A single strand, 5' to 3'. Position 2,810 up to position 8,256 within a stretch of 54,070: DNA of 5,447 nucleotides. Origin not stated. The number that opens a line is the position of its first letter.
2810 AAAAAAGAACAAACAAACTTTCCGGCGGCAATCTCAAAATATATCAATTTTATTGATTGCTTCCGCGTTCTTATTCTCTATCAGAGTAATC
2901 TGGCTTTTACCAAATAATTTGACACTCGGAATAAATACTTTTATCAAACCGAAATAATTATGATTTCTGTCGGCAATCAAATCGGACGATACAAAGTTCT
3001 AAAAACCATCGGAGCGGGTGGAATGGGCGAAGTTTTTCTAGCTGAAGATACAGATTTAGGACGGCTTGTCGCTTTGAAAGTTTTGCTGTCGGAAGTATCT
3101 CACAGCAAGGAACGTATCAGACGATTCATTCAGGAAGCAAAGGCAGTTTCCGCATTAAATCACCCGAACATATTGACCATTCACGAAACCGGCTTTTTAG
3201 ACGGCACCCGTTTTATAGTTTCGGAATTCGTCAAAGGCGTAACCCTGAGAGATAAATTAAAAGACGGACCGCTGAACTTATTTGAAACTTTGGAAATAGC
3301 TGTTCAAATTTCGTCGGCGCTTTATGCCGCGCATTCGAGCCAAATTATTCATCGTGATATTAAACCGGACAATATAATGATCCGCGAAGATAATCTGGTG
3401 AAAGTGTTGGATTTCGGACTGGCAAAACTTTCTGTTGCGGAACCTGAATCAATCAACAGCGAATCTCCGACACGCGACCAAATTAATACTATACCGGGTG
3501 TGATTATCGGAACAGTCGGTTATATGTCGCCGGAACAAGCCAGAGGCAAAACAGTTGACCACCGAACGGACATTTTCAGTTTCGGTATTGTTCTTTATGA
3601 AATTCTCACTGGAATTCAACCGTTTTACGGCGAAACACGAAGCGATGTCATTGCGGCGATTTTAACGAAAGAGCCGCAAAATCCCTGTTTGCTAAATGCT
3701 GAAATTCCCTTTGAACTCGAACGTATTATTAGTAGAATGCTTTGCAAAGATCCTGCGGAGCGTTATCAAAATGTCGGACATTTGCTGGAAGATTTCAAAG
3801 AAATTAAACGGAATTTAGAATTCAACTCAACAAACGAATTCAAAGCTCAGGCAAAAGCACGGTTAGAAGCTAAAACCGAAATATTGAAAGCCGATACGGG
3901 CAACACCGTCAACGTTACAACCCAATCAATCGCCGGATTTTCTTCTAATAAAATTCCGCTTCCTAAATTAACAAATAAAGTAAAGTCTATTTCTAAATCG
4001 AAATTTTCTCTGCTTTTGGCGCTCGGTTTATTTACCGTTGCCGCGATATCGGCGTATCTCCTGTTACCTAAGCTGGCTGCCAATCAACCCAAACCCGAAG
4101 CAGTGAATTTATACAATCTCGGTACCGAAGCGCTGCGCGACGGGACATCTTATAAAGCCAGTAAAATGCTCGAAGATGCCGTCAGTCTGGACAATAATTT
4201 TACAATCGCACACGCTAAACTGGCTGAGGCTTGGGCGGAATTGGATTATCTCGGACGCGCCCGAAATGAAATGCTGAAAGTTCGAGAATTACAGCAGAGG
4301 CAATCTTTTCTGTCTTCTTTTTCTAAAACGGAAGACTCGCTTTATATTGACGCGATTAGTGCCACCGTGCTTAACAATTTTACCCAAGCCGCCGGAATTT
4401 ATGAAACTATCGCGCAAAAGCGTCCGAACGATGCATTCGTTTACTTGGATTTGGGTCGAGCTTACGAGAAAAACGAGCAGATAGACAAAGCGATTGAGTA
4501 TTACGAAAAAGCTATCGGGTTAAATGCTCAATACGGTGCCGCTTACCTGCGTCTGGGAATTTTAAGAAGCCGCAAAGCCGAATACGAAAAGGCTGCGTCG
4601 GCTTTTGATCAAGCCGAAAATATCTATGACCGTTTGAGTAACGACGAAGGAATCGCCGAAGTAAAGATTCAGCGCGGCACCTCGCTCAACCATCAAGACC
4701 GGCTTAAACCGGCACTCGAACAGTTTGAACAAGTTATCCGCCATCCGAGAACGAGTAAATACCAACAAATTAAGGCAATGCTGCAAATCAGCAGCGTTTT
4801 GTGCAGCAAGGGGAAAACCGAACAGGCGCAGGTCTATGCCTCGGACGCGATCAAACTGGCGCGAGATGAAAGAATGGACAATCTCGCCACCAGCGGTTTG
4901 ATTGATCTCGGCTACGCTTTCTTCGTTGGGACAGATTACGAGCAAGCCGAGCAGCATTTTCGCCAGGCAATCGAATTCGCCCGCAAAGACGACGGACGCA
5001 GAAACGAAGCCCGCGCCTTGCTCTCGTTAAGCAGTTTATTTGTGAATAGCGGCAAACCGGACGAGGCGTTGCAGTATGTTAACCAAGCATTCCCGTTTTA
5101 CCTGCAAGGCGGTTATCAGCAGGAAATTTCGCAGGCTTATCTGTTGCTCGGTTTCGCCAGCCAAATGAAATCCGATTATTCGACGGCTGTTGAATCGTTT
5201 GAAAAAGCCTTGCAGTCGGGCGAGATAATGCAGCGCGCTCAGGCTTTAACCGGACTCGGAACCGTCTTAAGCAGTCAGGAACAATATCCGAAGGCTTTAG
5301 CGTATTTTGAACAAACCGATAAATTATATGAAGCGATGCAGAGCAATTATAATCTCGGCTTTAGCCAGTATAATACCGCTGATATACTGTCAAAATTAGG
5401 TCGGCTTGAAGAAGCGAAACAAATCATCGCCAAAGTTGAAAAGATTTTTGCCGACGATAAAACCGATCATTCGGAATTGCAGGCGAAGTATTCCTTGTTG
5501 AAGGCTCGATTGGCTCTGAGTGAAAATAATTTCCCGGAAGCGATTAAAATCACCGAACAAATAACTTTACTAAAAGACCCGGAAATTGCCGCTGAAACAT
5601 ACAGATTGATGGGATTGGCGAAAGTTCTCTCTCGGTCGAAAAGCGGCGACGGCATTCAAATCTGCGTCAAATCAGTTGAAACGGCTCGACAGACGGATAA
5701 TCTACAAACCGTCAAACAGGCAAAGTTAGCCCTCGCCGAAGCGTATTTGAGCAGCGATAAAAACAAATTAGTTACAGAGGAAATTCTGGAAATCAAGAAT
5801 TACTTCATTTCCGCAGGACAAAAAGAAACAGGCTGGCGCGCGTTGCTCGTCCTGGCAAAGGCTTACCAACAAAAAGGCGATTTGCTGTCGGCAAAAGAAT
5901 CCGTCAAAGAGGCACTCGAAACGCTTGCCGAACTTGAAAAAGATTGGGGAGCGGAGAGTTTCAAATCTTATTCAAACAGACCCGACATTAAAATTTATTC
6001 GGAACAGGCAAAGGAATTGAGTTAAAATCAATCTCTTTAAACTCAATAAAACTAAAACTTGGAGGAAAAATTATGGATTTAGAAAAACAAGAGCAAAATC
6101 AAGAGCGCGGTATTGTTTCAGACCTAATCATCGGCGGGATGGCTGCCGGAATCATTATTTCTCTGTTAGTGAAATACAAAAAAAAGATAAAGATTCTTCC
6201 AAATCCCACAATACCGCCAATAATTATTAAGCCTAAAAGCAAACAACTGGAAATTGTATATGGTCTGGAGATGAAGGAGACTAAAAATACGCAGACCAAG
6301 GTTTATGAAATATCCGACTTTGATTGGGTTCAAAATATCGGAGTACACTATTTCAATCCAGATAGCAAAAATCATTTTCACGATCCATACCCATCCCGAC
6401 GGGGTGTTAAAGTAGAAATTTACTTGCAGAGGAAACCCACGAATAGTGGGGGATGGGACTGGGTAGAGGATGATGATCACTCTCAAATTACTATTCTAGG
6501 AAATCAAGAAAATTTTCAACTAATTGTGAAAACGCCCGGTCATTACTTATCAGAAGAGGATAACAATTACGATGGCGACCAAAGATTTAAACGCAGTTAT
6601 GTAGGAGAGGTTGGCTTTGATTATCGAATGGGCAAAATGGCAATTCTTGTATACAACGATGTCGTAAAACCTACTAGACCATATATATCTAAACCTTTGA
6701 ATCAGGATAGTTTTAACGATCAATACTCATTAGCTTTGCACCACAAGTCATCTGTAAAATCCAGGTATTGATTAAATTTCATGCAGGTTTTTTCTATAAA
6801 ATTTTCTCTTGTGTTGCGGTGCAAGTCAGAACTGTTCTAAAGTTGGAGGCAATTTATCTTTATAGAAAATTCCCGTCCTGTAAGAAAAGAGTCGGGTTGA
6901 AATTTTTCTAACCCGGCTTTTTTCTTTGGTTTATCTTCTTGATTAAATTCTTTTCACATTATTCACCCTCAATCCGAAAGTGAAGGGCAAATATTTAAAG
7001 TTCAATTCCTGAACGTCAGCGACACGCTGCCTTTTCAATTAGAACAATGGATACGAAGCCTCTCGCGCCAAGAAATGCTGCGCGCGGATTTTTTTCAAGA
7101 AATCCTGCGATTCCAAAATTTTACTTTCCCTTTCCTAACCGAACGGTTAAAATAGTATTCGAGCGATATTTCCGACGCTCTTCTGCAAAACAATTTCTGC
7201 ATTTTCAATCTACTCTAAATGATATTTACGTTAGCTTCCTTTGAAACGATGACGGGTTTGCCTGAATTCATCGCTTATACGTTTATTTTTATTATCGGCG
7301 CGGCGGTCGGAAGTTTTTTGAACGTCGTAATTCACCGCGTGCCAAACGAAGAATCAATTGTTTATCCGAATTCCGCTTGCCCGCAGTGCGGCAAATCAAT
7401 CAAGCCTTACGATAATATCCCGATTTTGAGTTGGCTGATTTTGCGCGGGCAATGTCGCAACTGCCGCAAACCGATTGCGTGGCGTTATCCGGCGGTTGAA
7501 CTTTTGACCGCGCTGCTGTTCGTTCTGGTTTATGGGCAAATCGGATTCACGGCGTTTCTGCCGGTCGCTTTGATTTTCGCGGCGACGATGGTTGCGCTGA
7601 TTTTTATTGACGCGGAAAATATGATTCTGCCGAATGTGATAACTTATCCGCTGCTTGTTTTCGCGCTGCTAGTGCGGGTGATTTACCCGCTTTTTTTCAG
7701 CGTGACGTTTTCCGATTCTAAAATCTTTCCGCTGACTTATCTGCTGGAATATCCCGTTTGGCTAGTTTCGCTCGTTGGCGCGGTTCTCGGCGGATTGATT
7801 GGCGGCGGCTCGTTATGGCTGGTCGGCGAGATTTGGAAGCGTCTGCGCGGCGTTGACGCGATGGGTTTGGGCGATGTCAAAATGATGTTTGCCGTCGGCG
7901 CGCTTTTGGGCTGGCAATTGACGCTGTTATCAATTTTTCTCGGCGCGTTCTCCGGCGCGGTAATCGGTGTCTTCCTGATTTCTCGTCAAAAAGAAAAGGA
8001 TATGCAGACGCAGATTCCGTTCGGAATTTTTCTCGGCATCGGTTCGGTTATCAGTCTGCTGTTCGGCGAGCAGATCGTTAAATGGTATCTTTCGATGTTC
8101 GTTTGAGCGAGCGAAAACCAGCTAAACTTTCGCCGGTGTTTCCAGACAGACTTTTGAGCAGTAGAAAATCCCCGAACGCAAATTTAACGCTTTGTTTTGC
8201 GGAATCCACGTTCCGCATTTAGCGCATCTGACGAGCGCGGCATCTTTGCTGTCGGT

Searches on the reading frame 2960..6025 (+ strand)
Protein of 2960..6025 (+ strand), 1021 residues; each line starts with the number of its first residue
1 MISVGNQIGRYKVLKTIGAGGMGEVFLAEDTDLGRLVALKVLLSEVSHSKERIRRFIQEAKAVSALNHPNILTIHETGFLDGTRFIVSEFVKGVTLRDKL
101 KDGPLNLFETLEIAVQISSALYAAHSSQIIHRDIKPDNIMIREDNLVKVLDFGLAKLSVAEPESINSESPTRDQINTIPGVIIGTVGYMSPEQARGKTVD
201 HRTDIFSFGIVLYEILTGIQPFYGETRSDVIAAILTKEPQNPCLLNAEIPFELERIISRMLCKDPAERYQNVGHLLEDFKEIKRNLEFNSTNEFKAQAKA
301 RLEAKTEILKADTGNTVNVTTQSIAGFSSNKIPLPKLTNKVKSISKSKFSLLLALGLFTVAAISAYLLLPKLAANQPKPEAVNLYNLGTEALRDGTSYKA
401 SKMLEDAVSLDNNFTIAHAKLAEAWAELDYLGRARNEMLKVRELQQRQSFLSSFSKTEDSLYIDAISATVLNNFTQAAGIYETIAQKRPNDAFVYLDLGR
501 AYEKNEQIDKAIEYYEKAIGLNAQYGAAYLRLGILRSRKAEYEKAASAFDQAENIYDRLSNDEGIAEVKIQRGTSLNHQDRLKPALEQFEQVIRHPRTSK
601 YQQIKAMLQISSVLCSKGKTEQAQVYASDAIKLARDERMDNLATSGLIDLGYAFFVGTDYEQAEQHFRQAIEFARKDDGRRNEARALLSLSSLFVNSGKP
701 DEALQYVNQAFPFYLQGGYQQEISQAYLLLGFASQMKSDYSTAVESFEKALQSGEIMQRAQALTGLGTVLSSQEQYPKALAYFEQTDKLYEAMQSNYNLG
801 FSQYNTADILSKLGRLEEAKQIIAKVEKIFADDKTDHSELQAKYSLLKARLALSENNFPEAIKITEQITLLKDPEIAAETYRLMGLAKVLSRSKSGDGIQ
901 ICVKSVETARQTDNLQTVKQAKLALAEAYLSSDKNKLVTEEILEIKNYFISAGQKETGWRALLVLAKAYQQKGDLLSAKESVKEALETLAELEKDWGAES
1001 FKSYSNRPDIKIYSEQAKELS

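Call 94: search_protein_families(library=pfam, proteins=[window:2960-6025:+], max_evalue=0.00001)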
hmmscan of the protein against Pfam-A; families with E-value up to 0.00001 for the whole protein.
window:2960-6025:+ (1021 aa): 19 families
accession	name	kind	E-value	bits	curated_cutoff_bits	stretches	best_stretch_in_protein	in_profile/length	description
PF00069.31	Pkinase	-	4.4e-49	167.7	31.7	1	11-270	1-253/263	Protein kinase domain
PF07714.23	PK_Tyr_Ser-Thr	-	1.6e-36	126.4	23.1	1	13-269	3-249/258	Protein tyrosine and serine/threonine kinase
PF13424.12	TPR_12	-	6.2e-32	110.1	30.1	1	654-714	13-75/77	Tetratricopeptide repeat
PF00515.34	TPR_1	-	1.9e-25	88.1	27.8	1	493-523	2-32/34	Tetratricopeptide repeat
PF13181.12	TPR_8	-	7.9e-24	82.2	25.7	1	494-524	3-33/34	Tetratricopeptide repeat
PF07719.23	TPR_2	-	1.1e-22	78.6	27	0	492-522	1-31/34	Tetratricopeptide repeat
PF14559.12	TPR_19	-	5.2e-17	62.4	25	0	473-513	6-46/68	Tetratricopeptide repeat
PF17874.7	TPR_MalT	-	4.9e-16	59.4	45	1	492-636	8-154/336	MalT-like TPR region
PF13428.12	TPR_14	-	2.9e-12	46.4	23.5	0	494-534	3-43/44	Tetratricopeptide repeat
PF13176.12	TPR_7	-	2.5e-11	43.1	27.9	0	497-521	4-28/36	Tetratricopeptide repeat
PF13432.12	TPR_16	-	4.1e-10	40.4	32.7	0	471-523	10-62/65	Tetratricopeptide repeat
PF25063.1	ARM_TT21_C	-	4.4e-10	40.2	35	0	600-753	15-158/209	Tetratricopeptide repeat protein 21 C-terminal ARM domain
PF13374.12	TPR_10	-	7.3e-10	39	27.5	0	760-786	2-28/42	Tetratricopeptide repeat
PF13174.12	TPR_6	-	7.8e-10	39.2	26.3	0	494-519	2-27/33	Tetratricopeptide repeat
PF14938.12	SNAP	-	7e-09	36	25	0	654-750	84-181/282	Soluble NSF attachment protein, SNAP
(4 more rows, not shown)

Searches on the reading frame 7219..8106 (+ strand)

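Call 95: search_protein_families(library=pfam, proteins=[window:7219-8106:+], max_evalue=0.00001)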
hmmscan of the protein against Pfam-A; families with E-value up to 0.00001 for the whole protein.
window:7219-8106:+ (295 aa): 2 families
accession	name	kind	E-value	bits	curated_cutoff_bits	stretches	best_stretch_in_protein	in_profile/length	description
PF06750.18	A24_N_bact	-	1.5e-37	127.9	23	1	25-105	1-81/84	Bacterial Peptidase A24 N-terminal domain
PF01478.23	Peptidase_A24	-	5.1e-14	53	26.5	1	118-251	1-104/104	Type IV leader peptidase family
